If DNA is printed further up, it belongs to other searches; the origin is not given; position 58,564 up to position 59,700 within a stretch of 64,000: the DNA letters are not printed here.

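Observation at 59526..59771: Canonical -1 frameshift joining the gp26-like protein to a gp51/gpT-like tail: lambda G/GT logic in a T4-like jumbo phage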

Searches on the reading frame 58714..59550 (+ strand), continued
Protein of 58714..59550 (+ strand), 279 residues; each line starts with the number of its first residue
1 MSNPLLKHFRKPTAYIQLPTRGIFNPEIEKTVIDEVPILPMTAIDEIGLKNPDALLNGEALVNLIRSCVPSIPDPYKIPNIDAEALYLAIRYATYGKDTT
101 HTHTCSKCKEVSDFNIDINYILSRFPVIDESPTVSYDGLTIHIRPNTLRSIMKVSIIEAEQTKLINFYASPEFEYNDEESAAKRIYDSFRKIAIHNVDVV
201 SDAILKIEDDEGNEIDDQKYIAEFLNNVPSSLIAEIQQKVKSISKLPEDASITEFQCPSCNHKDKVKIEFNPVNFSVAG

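Call 21: get_annotated_region(hit=H50, flank=2500)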
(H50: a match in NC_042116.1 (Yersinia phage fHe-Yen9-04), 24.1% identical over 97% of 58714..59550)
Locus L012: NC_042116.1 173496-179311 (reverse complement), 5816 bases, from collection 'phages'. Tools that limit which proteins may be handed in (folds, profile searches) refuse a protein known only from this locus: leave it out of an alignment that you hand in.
description: Yersinia phage fHe-Yen9-04 genome assembly, complete genome: monopartite.
organism: Yersinia phage fHe-Yen9-04 (NCBI taxid 2052742)
taxonomy: Viruses; Duplodnaviria; Heunggongvirae; Uroviricota; Caudoviricetes; Eneladusvirus; Eneladusvirus Yen904
host: -; source: -; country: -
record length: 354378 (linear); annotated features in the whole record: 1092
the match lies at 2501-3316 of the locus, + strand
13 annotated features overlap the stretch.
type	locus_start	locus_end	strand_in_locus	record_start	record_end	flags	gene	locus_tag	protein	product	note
CDS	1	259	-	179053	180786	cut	g245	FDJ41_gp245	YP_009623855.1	portal protein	-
regulatory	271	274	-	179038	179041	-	-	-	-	ribosome_binding_site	-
CDS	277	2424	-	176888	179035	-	g244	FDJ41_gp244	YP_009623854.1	virion structural protein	-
regulatory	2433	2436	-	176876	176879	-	-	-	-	ribosome_binding_site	-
regulatory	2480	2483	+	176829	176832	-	-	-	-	ribosome_binding_site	-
CDS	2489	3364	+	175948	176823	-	g243c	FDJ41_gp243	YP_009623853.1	Lead, cadmium, zinc and mercury transporting ATPase; Copper-translocating P-type ATPase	-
regulatory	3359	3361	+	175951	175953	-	g243c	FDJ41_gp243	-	ribosome_binding_site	-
CDS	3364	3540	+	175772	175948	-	g242c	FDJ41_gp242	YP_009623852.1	hypothetical protein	-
CDS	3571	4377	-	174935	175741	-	g241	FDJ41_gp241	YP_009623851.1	Adenine-specific methyltransferase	-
regulatory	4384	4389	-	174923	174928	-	-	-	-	ribosome_binding_site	-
regulatory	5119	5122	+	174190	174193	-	-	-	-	ribosome_binding_site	-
CDS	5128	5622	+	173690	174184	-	g240c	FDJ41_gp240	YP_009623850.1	Phage endonuclease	-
CDS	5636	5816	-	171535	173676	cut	g239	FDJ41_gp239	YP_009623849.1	Phage recombination-related endonuclease Gp46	-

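Call 22: get_annotated_region(hit=H52, flank=2500)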
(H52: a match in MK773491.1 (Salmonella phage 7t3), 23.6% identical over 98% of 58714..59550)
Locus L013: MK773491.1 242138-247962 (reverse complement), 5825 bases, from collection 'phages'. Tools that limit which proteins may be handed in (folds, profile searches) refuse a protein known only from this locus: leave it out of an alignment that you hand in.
description: Salmonella phage 7t3, complete genome.
organism: Salmonella phage 7t3 (NCBI taxid 2575254)
taxonomy: Viruses; Duplodnaviria; Heunggongvirae; Uroviricota; Caudoviricetes
host: Salmonella enterica subsp. enterica serovar Typhi; source: wastewater; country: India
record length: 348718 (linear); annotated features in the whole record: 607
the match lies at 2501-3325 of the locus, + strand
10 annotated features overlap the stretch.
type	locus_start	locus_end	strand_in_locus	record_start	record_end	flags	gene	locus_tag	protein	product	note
CDS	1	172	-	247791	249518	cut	-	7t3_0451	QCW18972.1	capsid assembly protein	Bacteriophage T4-like capsid assembly protein (Gp20)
CDS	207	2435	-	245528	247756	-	-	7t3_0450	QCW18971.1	hypothetical protein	-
CDS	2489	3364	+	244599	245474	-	-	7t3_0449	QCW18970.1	baseplate hub subunit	-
CDS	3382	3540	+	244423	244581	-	-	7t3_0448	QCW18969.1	hypothetical protein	-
CDS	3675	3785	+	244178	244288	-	-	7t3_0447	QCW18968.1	hypothetical protein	-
CDS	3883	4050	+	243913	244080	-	-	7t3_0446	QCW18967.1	hypothetical protein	-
CDS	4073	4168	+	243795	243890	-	-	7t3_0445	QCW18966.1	hypothetical protein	-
CDS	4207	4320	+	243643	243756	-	-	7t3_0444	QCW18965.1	hypothetical protein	-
CDS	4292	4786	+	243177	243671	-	-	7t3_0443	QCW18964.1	DNA endonuclease VII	-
CDS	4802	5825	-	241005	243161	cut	-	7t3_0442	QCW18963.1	hypothetical protein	-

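Call 23: get_annotated_region(hit=H46, flank=2500)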
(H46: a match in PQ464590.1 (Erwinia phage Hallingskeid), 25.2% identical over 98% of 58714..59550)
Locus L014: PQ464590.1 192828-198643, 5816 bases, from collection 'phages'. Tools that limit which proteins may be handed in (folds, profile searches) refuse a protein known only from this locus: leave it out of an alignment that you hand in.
description: Erwinia phage Hallingskeid, complete genome.
organism: Erwinia phage Hallingskeid (NCBI taxid 3374949)
taxonomy: Viruses
host: Erwinia aphidicola B01_10; source: -; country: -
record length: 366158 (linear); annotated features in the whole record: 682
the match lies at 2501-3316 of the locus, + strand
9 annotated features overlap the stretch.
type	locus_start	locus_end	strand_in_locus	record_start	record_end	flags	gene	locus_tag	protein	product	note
CDS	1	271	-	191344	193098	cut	-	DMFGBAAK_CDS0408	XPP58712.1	portal protein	-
CDS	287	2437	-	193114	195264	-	-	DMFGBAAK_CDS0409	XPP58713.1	virion structural protein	-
CDS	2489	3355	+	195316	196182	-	-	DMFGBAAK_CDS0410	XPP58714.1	baseplate hub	-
CDS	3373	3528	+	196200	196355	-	-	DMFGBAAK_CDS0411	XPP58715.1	hypothetical protein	-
CDS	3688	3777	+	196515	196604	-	-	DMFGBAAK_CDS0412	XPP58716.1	hypothetical protein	-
CDS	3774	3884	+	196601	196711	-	-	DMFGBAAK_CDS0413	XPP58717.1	hypothetical protein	-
CDS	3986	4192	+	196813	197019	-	-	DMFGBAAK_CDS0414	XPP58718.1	hypothetical protein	-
CDS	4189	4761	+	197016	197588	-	-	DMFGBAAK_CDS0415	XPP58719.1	endonuclease VII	-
CDS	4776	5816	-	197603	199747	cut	-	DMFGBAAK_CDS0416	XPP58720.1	SbcC-like subunit of palindrome specific endonuclease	-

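Call 37: search_protein_families(library=phrogs, proteins=[L001:3325-3552:+, L008:3328-3534:+, L006:3367-3540:+], max_evalue=1)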
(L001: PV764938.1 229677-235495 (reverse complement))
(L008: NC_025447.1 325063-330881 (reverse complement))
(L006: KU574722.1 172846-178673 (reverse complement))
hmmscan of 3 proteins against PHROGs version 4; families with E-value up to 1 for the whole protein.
L001:3325-3552:+ (76 aa): 2 families
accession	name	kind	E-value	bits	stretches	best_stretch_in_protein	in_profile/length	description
phrog_14530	-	unknown function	0.28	12.1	1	21-71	10-60/83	-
phrog_10232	-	unknown function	0.34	12.3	0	48-71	25-48/77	-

L008:3328-3534:+ (69 aa): 4 families
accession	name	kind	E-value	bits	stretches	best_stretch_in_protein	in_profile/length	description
phrog_18291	-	unknown function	1.6e-36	125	1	11-69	1-59/59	-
phrog_20770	-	moron, auxiliary metabolic gene and host takeover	0.12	13.7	1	13-60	10-52/109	membrane protein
phrog_32181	-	unknown function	0.21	12.8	1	27-64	22-57/63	-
phrog_27621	-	unknown function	0.3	12.5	1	8-38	4-34/55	-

L006:3367-3540:+ (58 aa): 2 families
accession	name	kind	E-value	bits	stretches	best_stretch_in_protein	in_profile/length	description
phrog_18291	-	unknown function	2.6e-38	130.7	1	1-58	1-58/59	-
phrog_32181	-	unknown function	0.019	16.1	1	19-54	24-57/63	-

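Call 38: find_homologous_proteins(query=window:58714-59550:+, max_evalue=0.001)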
Query window:58714-59550:+ (279 aa): 731 proteins with E <= 0.001 among 1371 candidates; the best 120 are listed. Only proteins of 153 to 489 residues were searched: fused or split forms outside these lengths cannot appear, so this answer is no evidence that the protein stands alone or is whole; find_related_loci, which searches DNA, has no such limit.
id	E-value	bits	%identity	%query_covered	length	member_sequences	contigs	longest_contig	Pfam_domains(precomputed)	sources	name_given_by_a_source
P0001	7.8e-174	594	95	100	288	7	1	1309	PF12322.15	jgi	jgi:hypothetical protein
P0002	5.9e-165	565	89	100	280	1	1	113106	PF12322.15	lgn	-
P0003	1.5e-163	560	88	100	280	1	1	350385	PF12322.15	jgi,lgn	-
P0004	1.6e-162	557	88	100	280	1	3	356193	PF12322.15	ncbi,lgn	-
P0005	5.3e-161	552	87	100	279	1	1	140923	PF12322.15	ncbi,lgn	-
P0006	4.7e-157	539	86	100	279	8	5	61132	PF12322.15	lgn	-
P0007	2.4e-150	517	82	100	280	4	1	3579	PF12322.15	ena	-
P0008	2.8e-129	448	70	99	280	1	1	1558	PF12322.15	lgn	-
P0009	2.3e-119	415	64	99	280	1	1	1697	PF12322.15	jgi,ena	-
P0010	5.4e-118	411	64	100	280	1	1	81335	PF12322.15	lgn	-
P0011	1.1e-117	410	63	99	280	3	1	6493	PF12322.15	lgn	-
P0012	6.6e-117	407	64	98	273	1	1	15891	PF12322.15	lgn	-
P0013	5.8e-116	404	63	99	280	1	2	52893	PF12322.15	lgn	-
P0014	2.0e-115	402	62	100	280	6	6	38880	PF12322.15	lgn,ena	-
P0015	3.2e-113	395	62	99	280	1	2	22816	PF12322.15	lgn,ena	-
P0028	1.5e-93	331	53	100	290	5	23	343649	PF12322.15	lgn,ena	-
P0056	2.5e-90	320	54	100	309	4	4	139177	PF12322.15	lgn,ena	-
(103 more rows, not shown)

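Call 39: find_related_loci(query=window:58714-59550:+, collection=viral_contigs, flank=1500)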
Query window:58714-59550:+ (279 aa) in viral_contigs; peptide patterns used: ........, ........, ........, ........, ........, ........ (x = any residue, [..] = any of these).
23 stretches matched a pattern; 12 encode a relative of the query (tblastn E <= 1e-3); 12 distinct loci.
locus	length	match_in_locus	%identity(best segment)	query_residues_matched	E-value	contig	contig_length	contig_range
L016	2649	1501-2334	54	3-279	3e-102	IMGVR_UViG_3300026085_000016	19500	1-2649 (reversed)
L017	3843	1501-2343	54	2-279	1e-99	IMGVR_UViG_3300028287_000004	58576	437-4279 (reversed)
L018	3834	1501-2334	53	3-279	6e-99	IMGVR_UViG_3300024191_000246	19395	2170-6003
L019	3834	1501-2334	53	3-279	6e-99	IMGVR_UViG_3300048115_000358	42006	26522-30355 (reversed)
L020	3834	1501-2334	53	3-279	6e-99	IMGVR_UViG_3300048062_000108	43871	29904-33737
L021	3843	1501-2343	53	2-279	7e-99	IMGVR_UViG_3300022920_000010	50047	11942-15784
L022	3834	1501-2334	53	3-279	6e-99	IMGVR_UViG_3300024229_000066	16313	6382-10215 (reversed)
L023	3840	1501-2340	56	3-279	6e-98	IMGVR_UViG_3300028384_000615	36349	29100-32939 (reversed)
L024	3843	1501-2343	54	2-279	2e-97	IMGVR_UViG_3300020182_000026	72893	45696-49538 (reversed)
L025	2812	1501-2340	55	3-279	3e-96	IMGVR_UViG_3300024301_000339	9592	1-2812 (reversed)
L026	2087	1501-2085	55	2-192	2e-68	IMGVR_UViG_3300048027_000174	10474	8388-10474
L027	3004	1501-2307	30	3-275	1e-34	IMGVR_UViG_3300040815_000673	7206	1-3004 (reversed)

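Call 46: search_solved_structures(query=window:58714-59550:+, max_evalue=10)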
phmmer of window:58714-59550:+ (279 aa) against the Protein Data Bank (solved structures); distinct sequences matched with E-value up to 10: 1.
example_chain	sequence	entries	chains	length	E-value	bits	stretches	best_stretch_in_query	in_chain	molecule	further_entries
1i84_S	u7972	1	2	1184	5.9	9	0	158-256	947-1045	SMOOTH MUSCLE MYOSIN HEAVY CHAIN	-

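Call 47: find_encoding_contigs(protein=P0003, flank=1500, max_places=1)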
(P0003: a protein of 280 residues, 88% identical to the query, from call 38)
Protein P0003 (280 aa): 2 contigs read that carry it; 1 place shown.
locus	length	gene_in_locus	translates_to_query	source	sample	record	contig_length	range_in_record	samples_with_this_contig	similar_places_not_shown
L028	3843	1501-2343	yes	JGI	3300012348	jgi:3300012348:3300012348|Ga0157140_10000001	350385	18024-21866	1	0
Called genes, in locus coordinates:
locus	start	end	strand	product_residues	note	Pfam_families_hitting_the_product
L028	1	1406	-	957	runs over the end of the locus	-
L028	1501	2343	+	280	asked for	PF12322:T4_baseplate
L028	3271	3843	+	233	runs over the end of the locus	-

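Call 48: find_encoding_contigs(protein=P0010, flank=1500, max_places=1)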
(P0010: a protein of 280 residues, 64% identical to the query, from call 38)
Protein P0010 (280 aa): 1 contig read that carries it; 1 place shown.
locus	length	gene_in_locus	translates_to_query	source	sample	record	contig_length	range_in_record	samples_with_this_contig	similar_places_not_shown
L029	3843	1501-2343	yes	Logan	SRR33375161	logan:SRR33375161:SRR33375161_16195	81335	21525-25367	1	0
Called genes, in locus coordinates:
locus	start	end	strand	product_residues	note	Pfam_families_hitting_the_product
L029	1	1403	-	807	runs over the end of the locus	-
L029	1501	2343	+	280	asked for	PF12322:T4_baseplate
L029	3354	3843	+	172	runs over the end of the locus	PF24608:PDDEXK_15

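Call 49: find_encoding_contigs(protein=P0014, flank=1500, max_places=1)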
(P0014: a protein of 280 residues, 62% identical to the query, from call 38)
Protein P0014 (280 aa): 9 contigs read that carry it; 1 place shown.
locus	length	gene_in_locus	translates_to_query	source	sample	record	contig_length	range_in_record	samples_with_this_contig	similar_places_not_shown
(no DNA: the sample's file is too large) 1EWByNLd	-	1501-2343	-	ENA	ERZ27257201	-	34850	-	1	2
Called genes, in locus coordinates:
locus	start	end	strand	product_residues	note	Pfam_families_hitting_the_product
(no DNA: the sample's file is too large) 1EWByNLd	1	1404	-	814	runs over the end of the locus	-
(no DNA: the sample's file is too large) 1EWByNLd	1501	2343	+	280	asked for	PF12322:T4_baseplate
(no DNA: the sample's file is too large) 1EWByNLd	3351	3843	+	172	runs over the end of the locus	PF24608:PDDEXK_15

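Call 50: find_encoding_contigs(protein=P0056, flank=1500, max_places=1)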
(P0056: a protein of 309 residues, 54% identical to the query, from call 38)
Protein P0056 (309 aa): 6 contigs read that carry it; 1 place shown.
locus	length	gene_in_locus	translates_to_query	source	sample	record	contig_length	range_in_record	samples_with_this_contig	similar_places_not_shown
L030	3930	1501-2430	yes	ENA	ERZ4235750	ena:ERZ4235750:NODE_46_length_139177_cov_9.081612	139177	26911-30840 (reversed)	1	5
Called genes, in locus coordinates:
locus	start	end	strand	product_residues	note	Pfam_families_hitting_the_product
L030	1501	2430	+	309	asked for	PF12322:T4_baseplate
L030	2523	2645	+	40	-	-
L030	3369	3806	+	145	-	PF19835:SegE_GIY-YIG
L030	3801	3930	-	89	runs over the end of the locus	-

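Call 51: find_encoding_contigs(protein=P0028, flank=1500, max_places=1)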
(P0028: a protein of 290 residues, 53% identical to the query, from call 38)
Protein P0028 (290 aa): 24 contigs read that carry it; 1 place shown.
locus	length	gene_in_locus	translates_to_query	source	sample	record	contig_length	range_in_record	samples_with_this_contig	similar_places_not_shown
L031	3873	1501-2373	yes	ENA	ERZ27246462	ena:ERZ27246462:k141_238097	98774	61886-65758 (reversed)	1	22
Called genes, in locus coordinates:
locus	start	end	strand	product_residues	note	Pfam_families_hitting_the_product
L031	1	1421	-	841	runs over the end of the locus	-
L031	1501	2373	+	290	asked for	PF12322:T4_baseplate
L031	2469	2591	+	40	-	-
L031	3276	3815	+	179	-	PF24608:PDDEXK_15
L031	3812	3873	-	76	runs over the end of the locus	-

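Call 71: search_protein_families(library=pfam, proteins=[L011:157-2316:-, L008:160-2361:-, L002:38-2431:-, L005:301-2427:-, L001:1-2398:-], max_evalue=0.1)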
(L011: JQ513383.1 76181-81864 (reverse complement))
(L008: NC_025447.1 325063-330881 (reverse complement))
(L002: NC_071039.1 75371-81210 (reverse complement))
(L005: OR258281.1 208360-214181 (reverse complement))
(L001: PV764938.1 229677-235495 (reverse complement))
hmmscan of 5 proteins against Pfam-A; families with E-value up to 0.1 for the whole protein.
L011:157-2316:- (720 aa): 0 families

L008:160-2361:- (734 aa): 1 family
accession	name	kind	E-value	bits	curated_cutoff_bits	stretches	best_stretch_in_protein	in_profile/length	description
PF11563.14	Protoglobin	-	0.042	14.3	25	0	383-468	27-96/158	Protoglobin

L002:38-2431:- (798 aa): 0 families

L005:301-2427:- (709 aa): 1 family
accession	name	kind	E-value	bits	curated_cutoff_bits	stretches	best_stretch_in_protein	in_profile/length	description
PF20667.3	Sec10_N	-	0.012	16.1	27.4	0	60-106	38-84/118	Exocyst complex component Sec10, N-terminal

L001:1-2398:- (799 aa): 1 family
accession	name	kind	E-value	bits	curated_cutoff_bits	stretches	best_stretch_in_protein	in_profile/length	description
PF09420.15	Nop16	-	0.0095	16.5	25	0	29-92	139-193/210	Ribosome biogenesis protein Nop16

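Call 76: predict_structure(alignment_id=A3)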
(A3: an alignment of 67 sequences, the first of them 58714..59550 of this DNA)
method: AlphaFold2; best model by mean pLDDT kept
length: 279 residues; sequences in the alignment: 67
mean_pLDDT: 85.5   pTM: 0.80
mean pLDDT of the five models: 85.5, 84.1, 83.5, 82.8, 82.5
residues with pLDDT >= 90: 120; 70-90: 135; 50-70: 18; < 50: 6
segments of 3 or more residues with pLDDT < 50: 274-279
pLDDT, mean of each block of 10 residues (from residue 1): 85 93 91 92 86 64 93 93 91 83 88 82 86 94 92 83 86 78 87 88 94 93 93 93 76 83 78 46
secondary structure, 60 per line:
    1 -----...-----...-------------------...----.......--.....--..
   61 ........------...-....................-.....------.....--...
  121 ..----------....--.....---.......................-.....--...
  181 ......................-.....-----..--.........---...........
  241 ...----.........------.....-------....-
elements in order: E14-16 E36-38 H43-49 H52-56 H59-68 H80-98 E100-104 E111-115 H118-122 E133-136 E139-143 H148-169 H171-175 H178-202 E204-208 H218-226 H230-243 H248-251 E252-256 E263-267 H275-278

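Call 84: fold_search(model_id=the predicted structure, library=pdb)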
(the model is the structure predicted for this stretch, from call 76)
No match with E <= 0.001 here; weaker rows may still be real.
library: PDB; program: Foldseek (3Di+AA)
matches with E <= 10: 234; with E <= 0.001: 0
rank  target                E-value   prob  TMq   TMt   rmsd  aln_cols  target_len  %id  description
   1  6vek_A                4.0e-01  0.13  0.14  0.12  20.0       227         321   10  Contact-dependent growth inhibition toxin-immunity protein complex from from E. coli 3006, full-length (released 2021-01-27)
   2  8vuh_C                1.7e+00  0.02  0.08  0.04  28.2       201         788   12  Human GluN1-2A IgG 003-102 splayed conformation (released 2024-09-11)
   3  9gc3_A                2.1e+00  0.02  0.09  0.06  36.6       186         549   12  yeast TFIIIC TauB subcomplex bound to a tRNA gene (released 2024-11-27)
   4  1xik_B                3.1e+00  0.02  0.14  0.12  18.4       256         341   13  RIBONUCLEOSIDE-DIPHOSPHATE REDUCTASE 1 BETA CHAIN (released 1997-03-12)
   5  5ir0_B                3.1e+00  0.15  0.16  0.36   8.2       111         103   10  Crystal structure of protein of unknown function ORF19 from Vibrio cholerae O1 PICI-like element, C57S I109M mutant (released 2016-03-30)
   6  6aky                  3.1e+00  0.02  0.14  0.12  24.5       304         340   12  The Crystal structure of Human Chemokine Receptor CCR5 in complex with compound 34 (released 2018-10-24)
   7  6mmu_C                3.2e+00  0.03  0.11  0.06  27.3       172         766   10  Triheteromeric NMDA receptor GluN1/GluN2A/GluN2A* in the '2-Knuckle-Asymmetric' conformation, in complex with glycine  (released 2018-11-28)
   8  8j3r_A                3.2e+00  0.06  0.19  0.14  22.1       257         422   10  Cryo-EM structure of the AsCas12f-HKRA-sgRNAS3-5v7-target DNA (released 2023-09-27)
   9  3k6q_B                3.4e+00  0.07  0.11  0.20  14.7       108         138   12  CRYSTAL STRUCTURE OF An antitoxin part of a putative toxin/antitoxin system (SWOL_0700) FROM SYNTROPHOMONAS WOLFEI SUB (released 2009-10-27)
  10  9ozv_A                3.4e+00  0.03  0.12  0.17  16.5       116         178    8  Structure of the self-association domain of LDB2 (released 2025-07-30)
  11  6mmg_C                3.8e+00  0.02  0.11  0.05  26.8       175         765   13  Diheteromeric NMDA receptor GluN1/GluN2A in the '2-Knuckle-Symmetric' conformation, in complex with glycine and glutam (released 2018-11-28)
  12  6nej_A                3.8e+00  0.02  0.11  0.10  14.3       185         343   14  scoulerine 9-O-methyltransferase from Thalictrum flavum complexed (13aS)-3,10-dimethoxy-5,8,13,13a-tetrahydro-6H-isoqu (released 2019-12-18)
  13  3vt3_A                4.0e+00  0.01  0.13  0.13  24.6       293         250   13  Crystal structures of rat VDR-LBD with R270L mutation (released 2013-05-22)
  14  5gkw_B                4.0e+00  0.02  0.09  0.18  16.7       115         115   15  crystal structure of SZ529 complex with (R,R)-cyclopentanediol (released 2017-07-12)
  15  8t7u_A                4.0e+00  0.03  0.08  0.06  13.0        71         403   15  ADP-bound Bcs1 (unsymmetrized) (released 2024-06-05)
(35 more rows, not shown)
